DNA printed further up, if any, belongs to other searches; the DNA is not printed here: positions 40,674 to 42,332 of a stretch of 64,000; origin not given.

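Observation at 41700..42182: WYL-like and C2H2-like zinc-finger extension on an AbiEii-family nucleotidyltransferase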

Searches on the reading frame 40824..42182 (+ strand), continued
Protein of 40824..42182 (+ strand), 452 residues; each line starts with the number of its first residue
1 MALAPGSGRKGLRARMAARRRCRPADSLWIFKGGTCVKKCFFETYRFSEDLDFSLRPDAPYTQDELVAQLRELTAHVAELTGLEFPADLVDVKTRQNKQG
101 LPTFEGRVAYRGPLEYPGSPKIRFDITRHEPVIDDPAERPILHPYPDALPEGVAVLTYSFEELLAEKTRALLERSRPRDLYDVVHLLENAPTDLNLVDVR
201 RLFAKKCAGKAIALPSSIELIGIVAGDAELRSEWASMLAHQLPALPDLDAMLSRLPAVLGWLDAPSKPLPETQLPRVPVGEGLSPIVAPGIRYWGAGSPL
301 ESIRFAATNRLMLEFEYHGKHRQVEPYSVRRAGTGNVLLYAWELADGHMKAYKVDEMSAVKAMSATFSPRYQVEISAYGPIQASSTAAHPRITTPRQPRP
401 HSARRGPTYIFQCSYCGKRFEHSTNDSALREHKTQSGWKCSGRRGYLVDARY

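Call 49: fold_search(model_id=the predicted structure, library=pdb)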
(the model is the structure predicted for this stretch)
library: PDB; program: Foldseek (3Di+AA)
matches with E <= 10: 460; with E <= 0.001: 16
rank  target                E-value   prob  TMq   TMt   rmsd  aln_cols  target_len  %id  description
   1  6y56                  5.3e-07  1.00  0.34  0.50   7.6       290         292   19  MenT4, nucleotidyltransferase toxin Rv2826c from Mycobacterium tuberculosis H37Rv (released 2020-09-16)
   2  6j7q                  1.4e-06  1.00  0.40  0.58   5.1       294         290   16  Crystal structure of toxin TglT (unusual type guanylyltransferase-like toxin, Rv1045) mutant S78A from Mycobacterium tub (released 2020-05-13)
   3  6j7o                  1.8e-06  1.00  0.40  0.59   5.1       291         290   16  Crystal structure of toxin TglT (unusual type guanylyltransferase-like toxin, Rv1045) mutant E146Q from Mycobacterium tu (released 2020-05-13)
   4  6j7s                  3.0e-06  1.00  0.39  0.57   5.1       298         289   16  Crystal structure of toxin TglT (unusual type guanylyltransferase-like toxin, Rv1045) wild type protein from Mycobacteri (released 2020-05-13)
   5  6y5u                  4.3e-06  1.00  0.39  0.58   5.3       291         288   16  MenT3 (aka TglT), nucleotidyltransferase toxin Rv1045 from Mycobacterium tuberculosis (released 2020-09-16)
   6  8xhr_A                4.7e-06  1.00  0.40  0.59   5.1       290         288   16  Crystal structure of Mycobacterium tuberculosis MenT3 bound with CTP (released 2024-02-28)
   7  8an5_A                1.5e-04  1.00  0.27  0.54   8.1       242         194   15  MenAT1 toxin-antitoxin complex (rv0078a-rv0078b) from Mycobacterium tuberculosis H37Rv (released 2023-08-02)
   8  8an5_B                2.9e-04  1.00  0.27  0.56   7.7       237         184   15  MenAT1 toxin-antitoxin complex (rv0078a-rv0078b) from Mycobacterium tuberculosis H37Rv (released 2023-08-02)
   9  8an4_A                3.0e-04  1.00  0.27  0.52   8.4       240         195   15  MenT1 toxin (rv0078a) from Mycobacterium tuberculosis H37Rv (released 2023-08-02)
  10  9fnd_Y                3.4e-04  0.99  0.14  0.20  17.2       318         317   12  Transcriptional activator PafBC bound to mycobacterial RNA polymerase (released 2025-02-12)
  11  8an4_B                5.4e-04  1.00  0.27  0.54   7.7       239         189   15  MenT1 toxin (rv0078a) from Mycobacterium tuberculosis H37Rv (released 2023-08-02)
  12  8tp8_B                5.7e-04  1.00  0.16  0.22  16.6       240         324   18  Structure of the C. crescentus WYL-activator, DriD, bound to ssDNA and cognate DNA (released 2023-11-29)
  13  9pfv_Q                7.4e-04  0.99  0.16  0.21  17.3       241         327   19  The cryo-EM structure of C. crescentus DriD-ssDNA-RNAP-Sigma73-CCNA_03891/CCNA_01149 promoter transcription activation (released 2026-02-25)
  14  8tp8_D                7.8e-04  0.98  0.15  0.20  20.4       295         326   16  Structure of the C. crescentus WYL-activator, DriD, bound to ssDNA and cognate DNA (released 2023-11-29)
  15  6sj9_A                9.1e-04  1.00  0.16  0.11  15.1       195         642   15  Proteasome accessory factor B/C (PafBC) of Arthrobacter aurescens (released 2019-10-16)
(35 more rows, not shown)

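Call 52: find_encoding_contigs(protein=P0002, flank=5000, max_places=2)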
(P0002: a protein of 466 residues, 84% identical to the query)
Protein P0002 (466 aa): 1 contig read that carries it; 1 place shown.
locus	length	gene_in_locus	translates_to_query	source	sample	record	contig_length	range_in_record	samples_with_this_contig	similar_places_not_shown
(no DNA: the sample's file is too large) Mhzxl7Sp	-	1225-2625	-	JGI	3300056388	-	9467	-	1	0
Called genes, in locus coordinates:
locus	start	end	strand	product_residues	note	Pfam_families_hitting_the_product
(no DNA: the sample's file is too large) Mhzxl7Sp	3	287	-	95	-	?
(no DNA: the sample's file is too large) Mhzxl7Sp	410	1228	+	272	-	PF13338:AbiEi_4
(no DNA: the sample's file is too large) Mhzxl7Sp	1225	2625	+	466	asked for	PF08843:AbiEii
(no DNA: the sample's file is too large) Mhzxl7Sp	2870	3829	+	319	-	PF14022:DUF4238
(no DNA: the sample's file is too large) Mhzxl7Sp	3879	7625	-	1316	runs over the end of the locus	PF20464:MmeI_N (weak), PF02384:N6_Mtase (weak), PF20473:MmeI_Mtase (weak), PF07669:Eco57I, PF20473:MmeI_Mtase, PF20466:MmeI_TRD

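Call 53: find_encoding_contigs(protein=P0007, flank=6000, max_places=2)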
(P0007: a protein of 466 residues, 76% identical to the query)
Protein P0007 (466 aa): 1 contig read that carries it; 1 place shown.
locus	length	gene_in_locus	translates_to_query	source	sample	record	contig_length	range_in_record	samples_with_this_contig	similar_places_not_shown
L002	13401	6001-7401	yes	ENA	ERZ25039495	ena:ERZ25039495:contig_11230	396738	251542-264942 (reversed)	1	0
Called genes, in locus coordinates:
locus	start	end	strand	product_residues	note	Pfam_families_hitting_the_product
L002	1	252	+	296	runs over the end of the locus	-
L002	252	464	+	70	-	PF13602:ADH_zinc_N_2 (weak)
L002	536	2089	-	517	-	PF02838:Glyco_hydro_20b, PF00728:Glyco_hydro_20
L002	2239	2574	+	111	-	PF07883:Cupin_2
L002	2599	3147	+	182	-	-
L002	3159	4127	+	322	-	PF00248:Aldo_ket_red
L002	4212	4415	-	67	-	PF01814:Hemerythrin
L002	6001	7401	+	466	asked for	PF08843:AbiEii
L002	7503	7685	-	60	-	PF04024:PspC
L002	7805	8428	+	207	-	PF01209:Ubie_methyltran, PF13489:Methyltransf_23, PF13649:Methyltransf_25, PF13847:Methyltransf_31, PF08241:Methyltransf_11, PF08242:Methyltransf_12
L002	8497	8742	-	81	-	-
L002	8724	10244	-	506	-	-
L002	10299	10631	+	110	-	PF03992:ABM (weak)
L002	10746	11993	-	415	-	PF00999:Na_H_Exchanger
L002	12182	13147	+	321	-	PF00561:Abhydrolase_1, PF12146:Hydrolase_4, PF12697:Abhydrolase_6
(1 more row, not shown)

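Call 62: search_solved_structures(query=A1, max_evalue=0.01, show_alignments=3)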
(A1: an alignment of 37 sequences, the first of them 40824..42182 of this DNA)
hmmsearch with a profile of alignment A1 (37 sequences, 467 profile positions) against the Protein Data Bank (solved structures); distinct sequences matched with E-value up to 0.01: 2.
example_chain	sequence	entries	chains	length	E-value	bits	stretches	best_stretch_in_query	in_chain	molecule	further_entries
9hlo_B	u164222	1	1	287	5.5e-12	48.4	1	21-251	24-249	Abortive infection protein AbiGII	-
6y56_A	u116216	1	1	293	8.6e-05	24.7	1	39-69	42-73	Uncharacterized protein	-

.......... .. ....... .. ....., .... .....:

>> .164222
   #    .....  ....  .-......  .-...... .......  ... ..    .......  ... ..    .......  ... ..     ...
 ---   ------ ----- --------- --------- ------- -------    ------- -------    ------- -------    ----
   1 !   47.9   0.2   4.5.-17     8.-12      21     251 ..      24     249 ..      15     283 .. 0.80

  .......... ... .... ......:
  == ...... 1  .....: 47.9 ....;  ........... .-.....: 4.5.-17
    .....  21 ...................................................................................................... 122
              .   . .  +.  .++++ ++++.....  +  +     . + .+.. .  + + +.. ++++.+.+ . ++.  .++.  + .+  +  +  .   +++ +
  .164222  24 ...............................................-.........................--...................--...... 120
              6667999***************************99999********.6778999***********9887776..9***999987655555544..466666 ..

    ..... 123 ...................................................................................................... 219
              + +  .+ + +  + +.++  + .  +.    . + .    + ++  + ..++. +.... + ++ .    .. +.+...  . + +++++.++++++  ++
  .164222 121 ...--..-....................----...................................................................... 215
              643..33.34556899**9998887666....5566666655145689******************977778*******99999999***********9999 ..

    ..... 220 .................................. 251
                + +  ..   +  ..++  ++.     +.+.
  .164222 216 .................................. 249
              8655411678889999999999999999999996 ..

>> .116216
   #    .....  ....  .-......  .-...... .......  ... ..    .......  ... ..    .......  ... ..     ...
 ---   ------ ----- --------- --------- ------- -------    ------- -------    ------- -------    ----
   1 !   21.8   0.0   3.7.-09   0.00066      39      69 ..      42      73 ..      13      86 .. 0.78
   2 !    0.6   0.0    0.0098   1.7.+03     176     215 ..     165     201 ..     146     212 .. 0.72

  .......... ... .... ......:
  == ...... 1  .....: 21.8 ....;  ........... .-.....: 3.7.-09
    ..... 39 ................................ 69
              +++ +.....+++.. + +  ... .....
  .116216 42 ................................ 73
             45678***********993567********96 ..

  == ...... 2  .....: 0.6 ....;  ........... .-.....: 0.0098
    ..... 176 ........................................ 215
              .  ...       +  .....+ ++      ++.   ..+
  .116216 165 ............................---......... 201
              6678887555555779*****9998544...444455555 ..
